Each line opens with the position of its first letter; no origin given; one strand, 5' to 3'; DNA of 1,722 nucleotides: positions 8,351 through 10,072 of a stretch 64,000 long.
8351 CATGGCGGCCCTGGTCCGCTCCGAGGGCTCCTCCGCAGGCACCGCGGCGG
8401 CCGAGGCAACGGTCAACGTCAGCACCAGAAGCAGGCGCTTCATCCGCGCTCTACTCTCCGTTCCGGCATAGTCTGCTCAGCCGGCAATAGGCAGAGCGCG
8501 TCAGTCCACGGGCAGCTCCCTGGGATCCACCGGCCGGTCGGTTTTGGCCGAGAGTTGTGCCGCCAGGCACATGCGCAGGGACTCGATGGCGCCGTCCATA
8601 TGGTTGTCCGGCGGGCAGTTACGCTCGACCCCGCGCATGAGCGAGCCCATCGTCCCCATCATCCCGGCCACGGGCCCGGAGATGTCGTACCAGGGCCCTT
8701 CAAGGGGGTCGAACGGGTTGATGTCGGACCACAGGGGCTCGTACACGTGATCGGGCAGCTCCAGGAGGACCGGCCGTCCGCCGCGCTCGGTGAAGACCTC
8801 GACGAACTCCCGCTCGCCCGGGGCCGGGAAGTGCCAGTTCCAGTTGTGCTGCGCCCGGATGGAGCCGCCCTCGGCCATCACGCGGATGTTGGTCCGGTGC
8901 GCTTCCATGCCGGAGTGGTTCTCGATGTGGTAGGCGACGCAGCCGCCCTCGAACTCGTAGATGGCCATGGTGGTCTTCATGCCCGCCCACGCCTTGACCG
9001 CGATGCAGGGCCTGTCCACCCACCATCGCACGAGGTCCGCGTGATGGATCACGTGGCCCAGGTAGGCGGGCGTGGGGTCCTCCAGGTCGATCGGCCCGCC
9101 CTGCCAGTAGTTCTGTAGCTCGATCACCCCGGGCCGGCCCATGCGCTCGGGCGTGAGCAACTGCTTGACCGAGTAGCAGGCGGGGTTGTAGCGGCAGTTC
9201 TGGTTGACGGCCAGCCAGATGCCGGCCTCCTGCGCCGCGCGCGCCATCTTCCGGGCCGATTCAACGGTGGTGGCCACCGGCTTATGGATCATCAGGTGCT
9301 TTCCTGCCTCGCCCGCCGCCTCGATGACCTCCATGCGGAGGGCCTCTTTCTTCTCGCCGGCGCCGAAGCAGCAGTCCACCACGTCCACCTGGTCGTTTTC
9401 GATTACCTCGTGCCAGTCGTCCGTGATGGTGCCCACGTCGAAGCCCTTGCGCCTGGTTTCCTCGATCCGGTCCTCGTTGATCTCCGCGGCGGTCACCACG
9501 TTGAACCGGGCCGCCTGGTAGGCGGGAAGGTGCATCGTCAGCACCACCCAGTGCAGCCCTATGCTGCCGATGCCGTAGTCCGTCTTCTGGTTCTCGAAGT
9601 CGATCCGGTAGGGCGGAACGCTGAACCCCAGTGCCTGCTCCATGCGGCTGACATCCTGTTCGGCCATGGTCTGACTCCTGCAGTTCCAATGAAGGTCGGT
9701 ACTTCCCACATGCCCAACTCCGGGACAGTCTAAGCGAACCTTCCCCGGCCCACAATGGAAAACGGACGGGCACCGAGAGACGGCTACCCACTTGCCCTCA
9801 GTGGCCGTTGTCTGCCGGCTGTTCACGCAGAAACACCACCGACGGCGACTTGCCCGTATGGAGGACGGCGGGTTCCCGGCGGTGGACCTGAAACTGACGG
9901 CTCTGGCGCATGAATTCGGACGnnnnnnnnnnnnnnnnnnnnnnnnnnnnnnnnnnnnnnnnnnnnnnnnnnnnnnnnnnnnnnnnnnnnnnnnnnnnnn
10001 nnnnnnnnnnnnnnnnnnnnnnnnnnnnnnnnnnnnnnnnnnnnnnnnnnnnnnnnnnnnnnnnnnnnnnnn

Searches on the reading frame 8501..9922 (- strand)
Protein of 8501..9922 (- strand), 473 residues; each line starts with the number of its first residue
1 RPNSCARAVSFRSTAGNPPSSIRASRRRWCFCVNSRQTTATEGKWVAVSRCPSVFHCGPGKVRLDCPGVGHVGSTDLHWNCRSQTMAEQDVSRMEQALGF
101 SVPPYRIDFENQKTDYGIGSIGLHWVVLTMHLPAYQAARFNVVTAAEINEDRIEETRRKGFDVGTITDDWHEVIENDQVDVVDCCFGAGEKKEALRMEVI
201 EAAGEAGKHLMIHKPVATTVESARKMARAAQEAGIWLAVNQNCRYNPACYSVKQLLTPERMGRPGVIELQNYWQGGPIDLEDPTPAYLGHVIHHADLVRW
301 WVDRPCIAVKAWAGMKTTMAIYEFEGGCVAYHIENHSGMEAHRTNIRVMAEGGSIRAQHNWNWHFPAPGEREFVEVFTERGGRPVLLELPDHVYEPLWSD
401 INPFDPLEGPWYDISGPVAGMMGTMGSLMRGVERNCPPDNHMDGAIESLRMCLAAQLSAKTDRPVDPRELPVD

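Call 91: search_protein_families(library=pfam, proteins=[window:8501-9922:-], max_evalue=0.00001)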
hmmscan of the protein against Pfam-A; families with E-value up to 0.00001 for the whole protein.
window:8501-9922:- (473 aa): 1 family
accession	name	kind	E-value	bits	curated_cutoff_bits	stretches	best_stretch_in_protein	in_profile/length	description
PF01408.29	GFO_IDH_MocA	-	1.3e-11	45.6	24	1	121-240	6-119/120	Oxidoreductase family, NAD-binding Rossmann fold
